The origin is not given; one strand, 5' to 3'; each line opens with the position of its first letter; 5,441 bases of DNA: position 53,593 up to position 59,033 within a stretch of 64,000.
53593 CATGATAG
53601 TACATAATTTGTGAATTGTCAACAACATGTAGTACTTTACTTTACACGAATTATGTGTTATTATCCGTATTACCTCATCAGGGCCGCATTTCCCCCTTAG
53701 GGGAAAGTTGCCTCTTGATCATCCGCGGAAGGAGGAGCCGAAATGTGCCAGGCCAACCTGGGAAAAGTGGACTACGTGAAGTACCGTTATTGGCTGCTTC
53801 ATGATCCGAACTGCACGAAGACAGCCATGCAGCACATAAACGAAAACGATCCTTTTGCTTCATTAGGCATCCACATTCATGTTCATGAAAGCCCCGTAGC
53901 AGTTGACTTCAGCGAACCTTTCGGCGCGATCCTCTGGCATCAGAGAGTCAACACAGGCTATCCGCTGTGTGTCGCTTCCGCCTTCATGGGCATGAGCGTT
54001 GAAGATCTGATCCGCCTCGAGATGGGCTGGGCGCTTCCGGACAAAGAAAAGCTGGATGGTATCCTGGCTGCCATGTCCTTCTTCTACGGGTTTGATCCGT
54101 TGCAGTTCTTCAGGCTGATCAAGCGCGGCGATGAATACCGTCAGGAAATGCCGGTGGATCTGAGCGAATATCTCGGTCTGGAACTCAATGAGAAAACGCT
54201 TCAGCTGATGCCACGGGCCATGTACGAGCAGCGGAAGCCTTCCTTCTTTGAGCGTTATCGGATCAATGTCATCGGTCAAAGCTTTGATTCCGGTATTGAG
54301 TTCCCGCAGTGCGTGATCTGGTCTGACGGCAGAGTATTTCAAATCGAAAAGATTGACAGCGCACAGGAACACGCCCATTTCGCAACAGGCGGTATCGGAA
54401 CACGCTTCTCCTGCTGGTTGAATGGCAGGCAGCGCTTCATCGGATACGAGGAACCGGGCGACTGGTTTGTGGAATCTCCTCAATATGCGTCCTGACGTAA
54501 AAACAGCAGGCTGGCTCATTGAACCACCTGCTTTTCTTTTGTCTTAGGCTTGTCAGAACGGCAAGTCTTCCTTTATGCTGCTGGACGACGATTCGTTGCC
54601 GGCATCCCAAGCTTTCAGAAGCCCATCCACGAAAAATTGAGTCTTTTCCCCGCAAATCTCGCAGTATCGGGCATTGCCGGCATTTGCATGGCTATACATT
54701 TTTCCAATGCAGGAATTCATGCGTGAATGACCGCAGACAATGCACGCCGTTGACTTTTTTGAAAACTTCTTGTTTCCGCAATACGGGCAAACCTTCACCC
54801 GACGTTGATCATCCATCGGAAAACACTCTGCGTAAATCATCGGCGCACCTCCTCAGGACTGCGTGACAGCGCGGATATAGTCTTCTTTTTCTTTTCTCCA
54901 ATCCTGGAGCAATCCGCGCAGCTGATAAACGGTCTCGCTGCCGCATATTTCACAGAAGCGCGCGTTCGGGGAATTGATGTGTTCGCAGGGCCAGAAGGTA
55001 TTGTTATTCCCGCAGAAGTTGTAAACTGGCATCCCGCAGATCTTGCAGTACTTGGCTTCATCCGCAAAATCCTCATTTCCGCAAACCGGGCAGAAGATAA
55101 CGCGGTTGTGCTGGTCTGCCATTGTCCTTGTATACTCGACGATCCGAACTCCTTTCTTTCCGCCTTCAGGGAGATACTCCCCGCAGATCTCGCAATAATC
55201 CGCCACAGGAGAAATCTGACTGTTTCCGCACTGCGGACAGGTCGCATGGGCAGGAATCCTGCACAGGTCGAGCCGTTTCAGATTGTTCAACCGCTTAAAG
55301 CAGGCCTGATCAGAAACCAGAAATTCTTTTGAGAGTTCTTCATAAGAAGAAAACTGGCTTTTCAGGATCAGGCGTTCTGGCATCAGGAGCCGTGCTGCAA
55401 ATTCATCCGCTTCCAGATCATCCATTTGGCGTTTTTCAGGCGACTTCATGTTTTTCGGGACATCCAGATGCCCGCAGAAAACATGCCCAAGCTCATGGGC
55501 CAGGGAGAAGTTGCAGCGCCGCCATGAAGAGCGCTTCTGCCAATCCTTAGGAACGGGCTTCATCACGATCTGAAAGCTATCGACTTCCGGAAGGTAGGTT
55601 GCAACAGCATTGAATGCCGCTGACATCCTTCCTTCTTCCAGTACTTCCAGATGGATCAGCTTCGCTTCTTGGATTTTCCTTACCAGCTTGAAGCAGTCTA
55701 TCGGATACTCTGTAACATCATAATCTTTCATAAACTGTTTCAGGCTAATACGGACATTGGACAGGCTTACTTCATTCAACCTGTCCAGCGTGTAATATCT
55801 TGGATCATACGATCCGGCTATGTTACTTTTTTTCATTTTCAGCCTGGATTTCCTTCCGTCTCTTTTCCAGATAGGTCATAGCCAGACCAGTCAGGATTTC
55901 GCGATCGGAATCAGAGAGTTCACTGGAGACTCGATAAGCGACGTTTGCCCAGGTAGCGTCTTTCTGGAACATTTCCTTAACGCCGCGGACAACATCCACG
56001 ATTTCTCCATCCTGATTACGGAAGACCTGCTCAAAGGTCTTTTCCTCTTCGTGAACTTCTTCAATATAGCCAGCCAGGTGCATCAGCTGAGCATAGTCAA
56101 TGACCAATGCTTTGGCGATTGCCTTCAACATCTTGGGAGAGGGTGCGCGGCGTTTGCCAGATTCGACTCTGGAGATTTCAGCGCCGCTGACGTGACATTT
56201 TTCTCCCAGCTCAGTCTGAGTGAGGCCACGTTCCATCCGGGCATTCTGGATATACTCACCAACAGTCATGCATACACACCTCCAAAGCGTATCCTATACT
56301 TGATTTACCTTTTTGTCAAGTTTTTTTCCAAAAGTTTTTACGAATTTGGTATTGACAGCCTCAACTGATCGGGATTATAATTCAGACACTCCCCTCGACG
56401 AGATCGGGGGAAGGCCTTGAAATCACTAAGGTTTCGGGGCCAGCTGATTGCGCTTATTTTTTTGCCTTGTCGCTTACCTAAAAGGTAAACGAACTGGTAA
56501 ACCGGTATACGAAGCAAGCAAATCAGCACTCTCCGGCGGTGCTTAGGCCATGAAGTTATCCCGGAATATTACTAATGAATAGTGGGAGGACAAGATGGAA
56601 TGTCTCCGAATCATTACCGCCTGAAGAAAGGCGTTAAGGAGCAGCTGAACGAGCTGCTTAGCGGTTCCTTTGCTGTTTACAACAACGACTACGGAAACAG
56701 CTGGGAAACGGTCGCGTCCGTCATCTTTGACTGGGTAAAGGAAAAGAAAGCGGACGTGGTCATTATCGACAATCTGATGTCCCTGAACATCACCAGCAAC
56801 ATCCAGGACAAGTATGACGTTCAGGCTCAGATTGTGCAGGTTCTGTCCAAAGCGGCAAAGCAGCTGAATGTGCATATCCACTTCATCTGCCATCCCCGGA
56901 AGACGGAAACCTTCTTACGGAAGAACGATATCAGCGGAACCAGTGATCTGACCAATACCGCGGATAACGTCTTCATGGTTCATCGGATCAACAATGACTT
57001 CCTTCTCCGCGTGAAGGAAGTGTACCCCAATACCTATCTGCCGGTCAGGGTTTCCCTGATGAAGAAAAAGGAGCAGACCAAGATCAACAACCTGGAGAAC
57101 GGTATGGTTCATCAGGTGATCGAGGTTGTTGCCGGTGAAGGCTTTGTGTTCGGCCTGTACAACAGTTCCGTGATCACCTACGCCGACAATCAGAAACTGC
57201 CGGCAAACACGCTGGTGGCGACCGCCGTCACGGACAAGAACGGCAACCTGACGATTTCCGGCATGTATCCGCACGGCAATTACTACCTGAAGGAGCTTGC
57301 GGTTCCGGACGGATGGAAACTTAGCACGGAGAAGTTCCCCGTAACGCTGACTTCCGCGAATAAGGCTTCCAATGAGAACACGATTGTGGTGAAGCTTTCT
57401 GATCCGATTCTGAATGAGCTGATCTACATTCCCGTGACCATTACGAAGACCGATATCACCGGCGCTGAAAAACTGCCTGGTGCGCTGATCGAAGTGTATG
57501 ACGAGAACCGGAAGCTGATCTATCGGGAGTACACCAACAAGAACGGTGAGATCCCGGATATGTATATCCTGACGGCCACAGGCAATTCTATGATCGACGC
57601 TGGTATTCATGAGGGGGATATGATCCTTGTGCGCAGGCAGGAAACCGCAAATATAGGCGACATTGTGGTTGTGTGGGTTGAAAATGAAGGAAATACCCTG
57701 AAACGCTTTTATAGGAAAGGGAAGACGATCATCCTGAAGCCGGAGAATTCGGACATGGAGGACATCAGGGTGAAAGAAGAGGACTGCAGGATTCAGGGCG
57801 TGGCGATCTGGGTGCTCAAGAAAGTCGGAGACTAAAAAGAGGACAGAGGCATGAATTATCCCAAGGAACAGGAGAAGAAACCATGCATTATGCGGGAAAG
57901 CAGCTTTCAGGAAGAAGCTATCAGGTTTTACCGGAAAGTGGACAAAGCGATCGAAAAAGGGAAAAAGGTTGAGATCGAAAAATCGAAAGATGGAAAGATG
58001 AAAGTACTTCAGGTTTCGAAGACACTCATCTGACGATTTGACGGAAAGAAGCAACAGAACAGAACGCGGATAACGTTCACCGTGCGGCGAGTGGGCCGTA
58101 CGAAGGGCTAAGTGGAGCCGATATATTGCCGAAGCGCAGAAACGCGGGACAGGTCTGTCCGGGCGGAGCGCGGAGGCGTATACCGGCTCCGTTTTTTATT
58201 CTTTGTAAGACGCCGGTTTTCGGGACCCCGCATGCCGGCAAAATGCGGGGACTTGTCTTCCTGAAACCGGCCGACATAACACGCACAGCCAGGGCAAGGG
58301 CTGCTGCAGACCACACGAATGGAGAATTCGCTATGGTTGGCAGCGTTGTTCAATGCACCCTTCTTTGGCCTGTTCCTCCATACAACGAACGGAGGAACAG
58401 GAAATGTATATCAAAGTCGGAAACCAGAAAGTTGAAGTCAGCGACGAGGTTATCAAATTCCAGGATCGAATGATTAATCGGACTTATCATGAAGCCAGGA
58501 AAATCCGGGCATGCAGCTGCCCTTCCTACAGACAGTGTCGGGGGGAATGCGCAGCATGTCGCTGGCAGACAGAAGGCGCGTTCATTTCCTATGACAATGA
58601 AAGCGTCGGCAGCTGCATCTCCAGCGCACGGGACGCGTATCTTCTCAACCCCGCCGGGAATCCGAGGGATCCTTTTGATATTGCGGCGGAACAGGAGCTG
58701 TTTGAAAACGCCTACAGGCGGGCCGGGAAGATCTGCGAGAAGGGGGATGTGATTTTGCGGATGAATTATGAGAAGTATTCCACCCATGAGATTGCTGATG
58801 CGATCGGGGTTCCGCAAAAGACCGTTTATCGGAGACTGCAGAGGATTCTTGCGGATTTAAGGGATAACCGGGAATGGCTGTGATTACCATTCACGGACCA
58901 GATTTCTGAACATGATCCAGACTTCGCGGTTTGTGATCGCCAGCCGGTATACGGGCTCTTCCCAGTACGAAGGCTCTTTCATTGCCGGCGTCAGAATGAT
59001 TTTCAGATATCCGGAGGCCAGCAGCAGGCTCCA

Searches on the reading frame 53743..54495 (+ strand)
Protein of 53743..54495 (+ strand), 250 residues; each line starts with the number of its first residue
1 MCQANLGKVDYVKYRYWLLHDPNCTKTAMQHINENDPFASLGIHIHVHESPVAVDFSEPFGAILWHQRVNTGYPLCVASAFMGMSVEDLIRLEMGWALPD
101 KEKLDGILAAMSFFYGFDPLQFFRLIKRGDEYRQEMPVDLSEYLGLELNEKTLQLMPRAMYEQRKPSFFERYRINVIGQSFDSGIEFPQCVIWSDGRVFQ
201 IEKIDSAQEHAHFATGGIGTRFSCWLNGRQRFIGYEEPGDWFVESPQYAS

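Call 3: search_protein_families(library=pfam, proteins=[window:53743-54495:+], max_evalue=0.01)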
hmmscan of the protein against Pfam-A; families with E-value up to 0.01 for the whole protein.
window:53743-54495:+ (250 aa): 0 families

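Call 5: search_protein_families(library=phrogs, proteins=[window:53743-54495:+], max_evalue=0.01)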
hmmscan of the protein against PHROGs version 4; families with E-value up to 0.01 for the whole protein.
window:53743-54495:+ (250 aa): 0 families

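Call 76: search_protein_families(library=pfam, proteins=[window:53743-54495:+], max_evalue=0.05)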
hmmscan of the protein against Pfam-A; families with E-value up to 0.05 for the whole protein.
window:53743-54495:+ (250 aa): 0 families

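Call 86: search_protein_families(library=padloc, proteins=[window:53743-54495:+], max_evalue=0.00001)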
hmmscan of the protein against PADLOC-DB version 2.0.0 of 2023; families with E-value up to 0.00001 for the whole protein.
window:53743-54495:+ (250 aa): 0 families

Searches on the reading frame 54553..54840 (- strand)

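Call 23: search_protein_families(library=pfam, proteins=[window:54553-54840:-], max_evalue=0.01)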
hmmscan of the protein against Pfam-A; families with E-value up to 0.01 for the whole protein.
window:54553-54840:- (95 aa): 2 families
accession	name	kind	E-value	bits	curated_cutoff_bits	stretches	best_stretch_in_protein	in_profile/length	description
PF12773.13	DZR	-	0.0011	19.6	27.3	0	15-37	24-45/45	Double zinc ribbon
PF13240.11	Zn_Ribbon_1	-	0.0015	18.7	25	0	16-24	14-22/23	zinc-ribbon domain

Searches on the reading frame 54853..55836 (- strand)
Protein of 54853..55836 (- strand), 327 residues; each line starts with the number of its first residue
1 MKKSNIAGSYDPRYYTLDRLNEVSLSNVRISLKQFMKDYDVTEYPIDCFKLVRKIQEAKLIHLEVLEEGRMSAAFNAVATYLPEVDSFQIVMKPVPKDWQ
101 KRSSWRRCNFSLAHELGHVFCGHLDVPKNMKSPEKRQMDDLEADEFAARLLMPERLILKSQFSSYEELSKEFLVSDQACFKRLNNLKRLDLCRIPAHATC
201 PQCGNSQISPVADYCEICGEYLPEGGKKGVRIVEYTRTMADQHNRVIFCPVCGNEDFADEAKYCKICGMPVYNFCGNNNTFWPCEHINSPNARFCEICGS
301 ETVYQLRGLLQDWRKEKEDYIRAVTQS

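Call 3: search_protein_families(library=pfam, proteins=[window:54853-55836:-], max_evalue=0.01)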
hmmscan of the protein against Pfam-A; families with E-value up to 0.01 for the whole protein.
window:54853-55836:- (327 aa): 5 families
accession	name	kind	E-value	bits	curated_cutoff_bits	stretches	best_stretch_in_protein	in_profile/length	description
PF06114.19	Peptidase_M78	-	1.7e-10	41.2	22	1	107-183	41-122/123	IrrE N-terminal-like domain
PF12773.13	DZR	-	1.1e-08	35.5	27.3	2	200-268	1-45/45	Double zinc ribbon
PF13240.11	Zn_Ribbon_1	-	9.7e-05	22.5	25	0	284-301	5-22/23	zinc-ribbon domain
PF08274.17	Zn_Ribbon_YjdM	-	0.0014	19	30.8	0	295-309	5-19/30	PhnA Zinc-Ribbon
PF13248.11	Zn_ribbon_3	-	0.0054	16.6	27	0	197-220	2-24/26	zinc-ribbon domain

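Call 5: search_protein_families(library=phrogs, proteins=[window:54853-55836:-], max_evalue=0.01)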
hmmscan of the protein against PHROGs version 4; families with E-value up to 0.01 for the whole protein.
window:54853-55836:- (327 aa): 8 families
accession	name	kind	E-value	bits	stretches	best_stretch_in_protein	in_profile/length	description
phrog_19315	-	unknown function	2.6e-48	165.8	1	15-319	1-328/348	-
phrog_1914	-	unknown function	6.7e-19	69.4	1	25-189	9-180/222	-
phrog_2439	-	transcription regulation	2.2e-13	50.8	1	103-189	192-283/367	transcriptional regulator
phrog_87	-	other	1.8e-11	45.3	1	109-188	86-166/227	metallo-protease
phrog_1516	-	unknown function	5.1e-09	37.1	1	33-185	20-175/227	-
phrog_10069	-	unknown function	1.3e-08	35.9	1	242-270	11-39/121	-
phrog_22274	-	unknown function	0.00087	20.9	0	199-223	13-37/81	-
phrog_18577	-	unknown function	0.0022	18.3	1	109-149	187-233/332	-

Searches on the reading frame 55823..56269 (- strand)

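Call 3: search_protein_families(library=pfam, proteins=[window:55823-56269:-], max_evalue=0.01)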
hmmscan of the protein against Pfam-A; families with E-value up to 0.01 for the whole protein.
window:55823-56269:- (148 aa): 4 families
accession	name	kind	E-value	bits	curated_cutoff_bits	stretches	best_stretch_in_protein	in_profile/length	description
PF01381.28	HTH_3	-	1.6e-13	50.9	23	1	7-55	1-48/55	Helix-turn-helix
PF13560.12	HTH_31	-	3.4e-11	43.7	27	1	4-56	3-55/64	Helix-turn-helix domain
PF12844.13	HTH_19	-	3.4e-07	30.5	30.2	1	4-67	1-63/64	Helix-turn-helix domain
PF13443.12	HTH_26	-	0.004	17.8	22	1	12-63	7-58/63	Cro/C1-type HTH DNA-binding domain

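Call 5: search_protein_families(library=phrogs, proteins=[window:55823-56269:-], max_evalue=0.01)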
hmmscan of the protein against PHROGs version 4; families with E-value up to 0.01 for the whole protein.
window:55823-56269:- (148 aa): 30 families (the best 25 are shown)
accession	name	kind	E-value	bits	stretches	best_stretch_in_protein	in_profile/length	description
phrog_8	-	transcription regulation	1.5e-13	51.9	1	2-112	161-245/346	transcriptional regulator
phrog_5823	-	transcription regulation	1.7e-13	51.5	1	1-63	5-67/404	transcriptional regulator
phrog_3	-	transcription regulation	8.8e-11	43.2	1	1-137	87-203/430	transcriptional repressor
phrog_2439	-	transcription regulation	1.1e-09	38.6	1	3-79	8-80/367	transcriptional regulator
phrog_32768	-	unknown function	1.1e-09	38.5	1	2-74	9-79/446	-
phrog_4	-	transcription regulation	2.2e-09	37.8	1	1-82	135-205/400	transcriptional repressor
phrog_1373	-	transcription regulation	7.8e-09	36.7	1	3-58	64-118/166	transcriptional regulator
phrog_2967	-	transcription regulation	8.8e-09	36.2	1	4-106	12-99/225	transcriptional regulator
phrog_7241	-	transcription regulation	2.3e-07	31.9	1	9-63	68-121/122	transcriptional regulator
phrog_2328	-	transcription regulation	2.8e-06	28.1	1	3-65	16-77/128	transcriptional repressor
phrog_6831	-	transcription regulation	1.3e-05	26.1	1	12-53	15-56/68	transcriptional regulator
phrog_4836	-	transcription regulation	2e-05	25.2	1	3-63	76-135/194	CII-like regulator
phrog_35195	-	unknown function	3.2e-05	24.6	1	1-63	1-63/159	-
phrog_3949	-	transcription regulation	8.6e-05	23.6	1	12-71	22-81/161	transcriptional repressor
phrog_9103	-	transcription regulation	0.00016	22.6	1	17-62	24-67/78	transcriptional repressor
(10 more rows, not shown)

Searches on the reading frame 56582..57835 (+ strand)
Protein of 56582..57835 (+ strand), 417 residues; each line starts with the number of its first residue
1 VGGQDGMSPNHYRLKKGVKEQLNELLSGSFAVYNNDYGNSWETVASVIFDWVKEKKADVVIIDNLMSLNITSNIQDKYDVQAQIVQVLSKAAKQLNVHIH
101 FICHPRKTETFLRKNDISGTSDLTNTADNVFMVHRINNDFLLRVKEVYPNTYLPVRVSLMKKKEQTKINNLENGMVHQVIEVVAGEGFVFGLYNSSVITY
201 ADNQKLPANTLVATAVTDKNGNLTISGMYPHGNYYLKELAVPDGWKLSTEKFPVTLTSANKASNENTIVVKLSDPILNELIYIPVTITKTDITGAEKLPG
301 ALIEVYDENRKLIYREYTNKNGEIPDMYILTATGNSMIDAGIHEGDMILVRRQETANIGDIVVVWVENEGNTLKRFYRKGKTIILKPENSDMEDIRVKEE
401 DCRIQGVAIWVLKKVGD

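Call 23: search_protein_families(library=pfam, proteins=[window:56582-57835:+], max_evalue=0.01)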
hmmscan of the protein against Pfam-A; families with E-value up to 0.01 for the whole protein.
window:56582-57835:+ (417 aa): 5 families
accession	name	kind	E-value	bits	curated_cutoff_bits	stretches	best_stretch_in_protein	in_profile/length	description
PF00717.28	Peptidase_S24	-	7.7e-24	84.1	23.3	1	312-409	22-116/116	Peptidase S24-like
PF17802.7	SpaA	-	6.2e-18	65.2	23.1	2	186-261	17-81/91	Prealbumin-like fold domain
PF13481.12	AAA_25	-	6e-07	29.7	27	1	44-108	130-193/195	AAA domain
PF11974.14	bMG3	-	0.0013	19.1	34.9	0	290-324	20-54/103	Bacterial alpha-2-macroglobulin MG3 domain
PF13620.12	CarboxypepD_reg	-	0.0032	18.2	32.3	0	209-237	26-53/82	Carboxypeptidase regulatory-like domain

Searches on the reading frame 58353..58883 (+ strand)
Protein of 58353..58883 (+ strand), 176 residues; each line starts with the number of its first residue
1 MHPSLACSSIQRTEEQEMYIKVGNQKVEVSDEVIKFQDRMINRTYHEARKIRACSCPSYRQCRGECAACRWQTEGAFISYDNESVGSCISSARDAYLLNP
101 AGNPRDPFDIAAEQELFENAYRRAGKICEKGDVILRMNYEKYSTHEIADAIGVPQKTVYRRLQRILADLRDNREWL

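Call 23: search_protein_families(library=pfam, proteins=[window:58353-58883:+], max_evalue=0.01)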
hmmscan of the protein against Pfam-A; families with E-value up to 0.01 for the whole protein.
window:58353-58883:+ (176 aa): 5 families
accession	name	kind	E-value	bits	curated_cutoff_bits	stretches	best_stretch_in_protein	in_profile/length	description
PF13384.12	HTH_23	-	3.4e-05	23.9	24.6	1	134-165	10-41/50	Homeodomain-like domain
PF08281.18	Sigma70_r4_2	-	3.6e-05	23.8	25.7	1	134-169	19-54/54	Sigma-70, region 4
PF04545.22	Sigma70_r4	-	6.4e-05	22.8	24.1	1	134-170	13-49/50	Sigma-70, region 4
PF13022.12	HTH_Tnp_1_2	-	0.00088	19.8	27.9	0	135-161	20-46/122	Helix-turn-helix of insertion element transposase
PF13404.12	HTH_AsnC-type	-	0.0019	18.4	27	1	143-164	19-40/42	AsnC-type helix-turn-helix domain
